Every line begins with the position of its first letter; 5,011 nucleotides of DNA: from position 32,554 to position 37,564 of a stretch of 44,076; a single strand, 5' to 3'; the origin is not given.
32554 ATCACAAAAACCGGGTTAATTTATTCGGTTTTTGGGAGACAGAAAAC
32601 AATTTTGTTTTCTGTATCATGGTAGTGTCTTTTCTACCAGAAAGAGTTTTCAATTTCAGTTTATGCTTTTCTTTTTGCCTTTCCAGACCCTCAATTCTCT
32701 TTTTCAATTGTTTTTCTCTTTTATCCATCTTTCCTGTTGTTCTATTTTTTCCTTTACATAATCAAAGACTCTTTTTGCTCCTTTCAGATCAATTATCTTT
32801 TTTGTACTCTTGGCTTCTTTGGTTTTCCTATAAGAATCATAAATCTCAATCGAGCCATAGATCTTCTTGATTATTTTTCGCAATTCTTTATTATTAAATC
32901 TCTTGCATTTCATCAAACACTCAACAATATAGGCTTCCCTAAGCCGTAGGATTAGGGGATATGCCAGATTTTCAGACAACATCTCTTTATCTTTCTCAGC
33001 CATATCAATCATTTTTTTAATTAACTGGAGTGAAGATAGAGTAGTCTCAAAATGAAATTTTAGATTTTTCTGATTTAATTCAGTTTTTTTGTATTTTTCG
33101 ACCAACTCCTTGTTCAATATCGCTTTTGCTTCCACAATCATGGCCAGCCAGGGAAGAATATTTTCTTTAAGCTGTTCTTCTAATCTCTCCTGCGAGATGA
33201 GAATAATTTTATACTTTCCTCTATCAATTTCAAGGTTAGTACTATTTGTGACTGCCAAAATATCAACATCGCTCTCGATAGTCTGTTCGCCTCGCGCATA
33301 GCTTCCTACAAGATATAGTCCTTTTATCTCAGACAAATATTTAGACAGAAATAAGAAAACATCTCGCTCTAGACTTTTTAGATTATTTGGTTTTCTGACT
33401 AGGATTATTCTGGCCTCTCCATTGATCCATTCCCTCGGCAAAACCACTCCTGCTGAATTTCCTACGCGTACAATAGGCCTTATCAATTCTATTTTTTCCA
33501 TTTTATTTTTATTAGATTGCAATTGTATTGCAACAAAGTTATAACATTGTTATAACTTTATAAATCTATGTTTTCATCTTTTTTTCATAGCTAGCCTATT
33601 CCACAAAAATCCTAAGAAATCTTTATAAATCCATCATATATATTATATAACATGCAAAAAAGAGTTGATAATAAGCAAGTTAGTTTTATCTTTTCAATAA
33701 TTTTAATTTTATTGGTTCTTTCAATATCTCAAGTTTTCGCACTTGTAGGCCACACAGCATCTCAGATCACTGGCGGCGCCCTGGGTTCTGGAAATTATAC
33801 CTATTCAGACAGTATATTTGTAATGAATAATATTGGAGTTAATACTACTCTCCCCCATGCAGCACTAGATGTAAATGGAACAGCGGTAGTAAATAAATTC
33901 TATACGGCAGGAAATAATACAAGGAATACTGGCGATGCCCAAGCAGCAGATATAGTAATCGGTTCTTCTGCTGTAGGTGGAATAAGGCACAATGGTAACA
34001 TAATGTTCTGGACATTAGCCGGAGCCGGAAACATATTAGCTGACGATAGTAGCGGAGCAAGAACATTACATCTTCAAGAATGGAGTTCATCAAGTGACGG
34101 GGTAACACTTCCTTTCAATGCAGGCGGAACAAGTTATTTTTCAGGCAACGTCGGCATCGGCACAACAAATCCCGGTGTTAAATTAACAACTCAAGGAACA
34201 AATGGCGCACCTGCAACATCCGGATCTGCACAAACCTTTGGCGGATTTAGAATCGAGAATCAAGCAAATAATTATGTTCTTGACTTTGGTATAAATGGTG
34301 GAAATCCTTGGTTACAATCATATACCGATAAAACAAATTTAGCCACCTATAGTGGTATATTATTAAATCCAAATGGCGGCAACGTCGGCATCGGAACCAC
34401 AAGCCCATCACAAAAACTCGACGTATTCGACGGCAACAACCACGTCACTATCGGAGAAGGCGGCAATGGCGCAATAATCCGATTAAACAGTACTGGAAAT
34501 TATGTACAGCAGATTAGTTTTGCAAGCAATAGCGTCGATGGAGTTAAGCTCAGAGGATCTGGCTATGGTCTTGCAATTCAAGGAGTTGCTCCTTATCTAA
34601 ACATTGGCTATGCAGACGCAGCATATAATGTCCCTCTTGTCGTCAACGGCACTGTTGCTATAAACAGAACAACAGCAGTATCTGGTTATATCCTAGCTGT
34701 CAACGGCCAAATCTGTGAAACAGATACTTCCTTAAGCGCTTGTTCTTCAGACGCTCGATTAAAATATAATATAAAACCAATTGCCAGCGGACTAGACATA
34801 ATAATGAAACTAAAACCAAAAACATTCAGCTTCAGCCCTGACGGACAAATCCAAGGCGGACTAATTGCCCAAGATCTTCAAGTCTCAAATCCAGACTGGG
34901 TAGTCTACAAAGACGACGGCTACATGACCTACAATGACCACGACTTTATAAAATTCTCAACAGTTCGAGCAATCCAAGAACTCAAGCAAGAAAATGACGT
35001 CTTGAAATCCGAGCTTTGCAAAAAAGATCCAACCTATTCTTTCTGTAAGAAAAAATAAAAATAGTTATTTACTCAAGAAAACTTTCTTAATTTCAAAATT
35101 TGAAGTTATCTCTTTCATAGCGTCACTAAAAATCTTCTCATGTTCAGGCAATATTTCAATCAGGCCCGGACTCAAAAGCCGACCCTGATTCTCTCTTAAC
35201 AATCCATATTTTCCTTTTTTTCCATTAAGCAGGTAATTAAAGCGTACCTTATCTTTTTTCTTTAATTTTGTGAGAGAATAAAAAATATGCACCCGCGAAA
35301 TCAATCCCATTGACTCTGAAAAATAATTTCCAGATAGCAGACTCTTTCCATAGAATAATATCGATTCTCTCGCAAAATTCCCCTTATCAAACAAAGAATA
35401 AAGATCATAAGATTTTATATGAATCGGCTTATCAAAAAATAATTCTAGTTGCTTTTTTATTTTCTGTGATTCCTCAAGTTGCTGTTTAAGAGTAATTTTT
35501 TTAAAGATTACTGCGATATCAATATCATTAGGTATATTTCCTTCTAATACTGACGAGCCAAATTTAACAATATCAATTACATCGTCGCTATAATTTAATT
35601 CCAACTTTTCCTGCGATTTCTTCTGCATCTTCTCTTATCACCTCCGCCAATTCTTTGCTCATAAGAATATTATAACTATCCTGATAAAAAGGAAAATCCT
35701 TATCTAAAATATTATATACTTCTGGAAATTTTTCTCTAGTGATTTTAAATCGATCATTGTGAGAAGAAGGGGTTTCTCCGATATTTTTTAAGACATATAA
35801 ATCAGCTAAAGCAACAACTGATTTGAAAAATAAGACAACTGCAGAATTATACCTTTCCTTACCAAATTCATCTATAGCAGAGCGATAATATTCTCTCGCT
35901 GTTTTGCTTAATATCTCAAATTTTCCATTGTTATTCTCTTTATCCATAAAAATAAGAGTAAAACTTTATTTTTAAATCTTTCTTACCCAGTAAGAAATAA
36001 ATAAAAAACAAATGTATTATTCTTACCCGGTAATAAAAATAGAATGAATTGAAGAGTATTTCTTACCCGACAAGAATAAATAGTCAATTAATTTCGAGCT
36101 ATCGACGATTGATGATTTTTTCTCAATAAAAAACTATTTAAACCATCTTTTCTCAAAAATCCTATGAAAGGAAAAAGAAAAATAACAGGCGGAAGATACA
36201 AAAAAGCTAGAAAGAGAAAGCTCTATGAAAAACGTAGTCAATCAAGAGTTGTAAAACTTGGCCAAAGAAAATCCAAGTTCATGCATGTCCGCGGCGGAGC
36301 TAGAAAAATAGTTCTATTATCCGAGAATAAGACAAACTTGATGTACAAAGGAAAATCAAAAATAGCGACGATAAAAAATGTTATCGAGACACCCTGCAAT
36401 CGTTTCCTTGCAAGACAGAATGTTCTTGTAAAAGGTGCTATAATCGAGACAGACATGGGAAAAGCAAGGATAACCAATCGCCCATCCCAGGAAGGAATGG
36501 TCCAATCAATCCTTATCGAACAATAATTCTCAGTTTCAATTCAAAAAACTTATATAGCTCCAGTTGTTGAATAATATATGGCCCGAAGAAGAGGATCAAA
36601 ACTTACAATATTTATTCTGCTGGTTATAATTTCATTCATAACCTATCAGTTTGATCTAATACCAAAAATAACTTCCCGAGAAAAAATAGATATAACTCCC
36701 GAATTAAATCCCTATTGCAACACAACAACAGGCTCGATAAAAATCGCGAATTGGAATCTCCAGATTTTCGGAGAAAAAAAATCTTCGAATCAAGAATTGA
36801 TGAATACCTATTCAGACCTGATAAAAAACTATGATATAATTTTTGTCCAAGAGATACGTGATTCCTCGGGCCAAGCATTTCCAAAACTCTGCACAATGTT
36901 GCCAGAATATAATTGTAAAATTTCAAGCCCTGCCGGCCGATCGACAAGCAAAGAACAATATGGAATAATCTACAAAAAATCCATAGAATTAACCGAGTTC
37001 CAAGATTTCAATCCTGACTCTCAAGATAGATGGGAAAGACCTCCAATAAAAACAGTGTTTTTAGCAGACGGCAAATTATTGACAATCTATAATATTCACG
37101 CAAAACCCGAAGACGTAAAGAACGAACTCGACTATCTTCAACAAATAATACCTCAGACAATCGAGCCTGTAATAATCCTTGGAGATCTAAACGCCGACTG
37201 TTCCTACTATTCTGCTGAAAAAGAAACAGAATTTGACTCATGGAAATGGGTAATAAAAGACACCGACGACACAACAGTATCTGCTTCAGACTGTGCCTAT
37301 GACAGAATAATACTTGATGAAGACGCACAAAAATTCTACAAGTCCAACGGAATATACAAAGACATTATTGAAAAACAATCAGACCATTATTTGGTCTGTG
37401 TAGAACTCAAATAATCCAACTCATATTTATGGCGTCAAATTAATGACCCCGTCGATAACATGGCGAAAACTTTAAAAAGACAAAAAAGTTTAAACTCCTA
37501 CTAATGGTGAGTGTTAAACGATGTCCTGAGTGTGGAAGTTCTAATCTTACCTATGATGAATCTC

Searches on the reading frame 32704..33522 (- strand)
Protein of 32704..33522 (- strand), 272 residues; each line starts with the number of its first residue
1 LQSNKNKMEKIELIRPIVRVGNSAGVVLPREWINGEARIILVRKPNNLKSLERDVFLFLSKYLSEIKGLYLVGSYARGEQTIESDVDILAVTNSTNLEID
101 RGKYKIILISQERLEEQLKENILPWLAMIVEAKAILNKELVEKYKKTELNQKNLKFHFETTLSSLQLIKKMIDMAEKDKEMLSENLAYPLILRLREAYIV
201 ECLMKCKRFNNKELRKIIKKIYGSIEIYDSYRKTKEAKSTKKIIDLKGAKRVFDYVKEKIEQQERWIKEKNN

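Call 58: search_protein_families(library=pfam, proteins=[window:32704-33522:-], max_evalue=0.001)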
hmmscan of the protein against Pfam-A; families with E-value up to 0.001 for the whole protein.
window:32704-33522:- (272 aa): 2 families
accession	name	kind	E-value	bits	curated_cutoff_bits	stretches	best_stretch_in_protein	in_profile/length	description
PF01909.29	NTP_transf_2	-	1.8e-09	38.3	21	1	61-123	10-72/93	Nucleotidyltransferase domain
PF18765.7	Polbeta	-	9.6e-06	26.1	26.9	1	60-114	8-56/93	Polymerase beta, Nucleotidyltransferase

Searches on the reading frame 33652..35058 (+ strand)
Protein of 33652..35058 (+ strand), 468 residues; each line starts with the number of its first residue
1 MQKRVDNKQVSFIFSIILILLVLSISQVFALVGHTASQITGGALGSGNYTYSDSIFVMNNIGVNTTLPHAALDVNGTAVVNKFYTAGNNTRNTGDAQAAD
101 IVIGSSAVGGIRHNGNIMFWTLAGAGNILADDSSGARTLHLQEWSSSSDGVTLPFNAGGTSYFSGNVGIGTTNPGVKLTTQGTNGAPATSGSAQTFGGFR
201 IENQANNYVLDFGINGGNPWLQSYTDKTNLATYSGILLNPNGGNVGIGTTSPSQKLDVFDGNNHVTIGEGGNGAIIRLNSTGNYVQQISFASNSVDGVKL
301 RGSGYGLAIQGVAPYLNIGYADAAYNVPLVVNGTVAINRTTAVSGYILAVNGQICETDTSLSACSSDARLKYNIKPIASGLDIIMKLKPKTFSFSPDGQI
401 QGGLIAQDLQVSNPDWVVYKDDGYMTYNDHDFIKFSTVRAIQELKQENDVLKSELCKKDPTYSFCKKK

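Call 58: search_protein_families(library=pfam, proteins=[window:33652-35058:+], max_evalue=0.001)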
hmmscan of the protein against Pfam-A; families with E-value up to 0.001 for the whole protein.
window:33652-35058:+ (468 aa): 1 family
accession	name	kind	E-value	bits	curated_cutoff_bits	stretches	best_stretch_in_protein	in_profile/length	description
PF13884.11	Peptidase_S74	-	1.3e-11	45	22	1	366-417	1-57/58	Chaperone of endosialidase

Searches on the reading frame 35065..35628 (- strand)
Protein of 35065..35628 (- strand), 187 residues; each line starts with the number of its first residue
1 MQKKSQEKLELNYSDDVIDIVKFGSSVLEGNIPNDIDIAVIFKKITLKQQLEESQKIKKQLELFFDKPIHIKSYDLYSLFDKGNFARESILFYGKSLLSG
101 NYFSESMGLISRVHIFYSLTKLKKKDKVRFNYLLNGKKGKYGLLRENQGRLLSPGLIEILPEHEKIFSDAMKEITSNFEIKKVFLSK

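Call 59: search_protein_families(library=pfam, proteins=[window:35065-35628:-], max_evalue=0.001)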
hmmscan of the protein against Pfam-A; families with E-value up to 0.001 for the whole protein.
window:35065-35628:- (187 aa): 2 families
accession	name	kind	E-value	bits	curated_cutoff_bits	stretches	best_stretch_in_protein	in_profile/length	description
PF01909.29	NTP_transf_2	-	0.00073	20.3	21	0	13-91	12-87/93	Nucleotidyltransferase domain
PF18765.7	Polbeta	-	0.00078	20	26.9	0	14-74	10-69/93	Polymerase beta, Nucleotidyltransferase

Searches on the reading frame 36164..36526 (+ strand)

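Call 59: search_protein_families(library=pfam, proteins=[window:36164-36526:+], max_evalue=0.001)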
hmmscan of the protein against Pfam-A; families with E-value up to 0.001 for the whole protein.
window:36164-36526:+ (120 aa): 1 family
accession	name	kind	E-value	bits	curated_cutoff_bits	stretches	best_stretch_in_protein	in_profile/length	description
PF01201.27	Ribosomal_S8e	-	5.3e-25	88.7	30.2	1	3-118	5-133/133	Ribosomal protein S8e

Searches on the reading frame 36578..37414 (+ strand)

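Call 59: search_protein_families(library=pfam, proteins=[window:36578-37414:+], max_evalue=0.001)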
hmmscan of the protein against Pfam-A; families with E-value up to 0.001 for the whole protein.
window:36578-37414:+ (278 aa): 1 family
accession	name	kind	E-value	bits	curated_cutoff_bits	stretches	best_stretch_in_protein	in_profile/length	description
PF03372.29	Exo_endo_phos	-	1.1e-12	48.6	24.5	1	58-250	2-206/225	Endonuclease/Exonuclease/phosphatase family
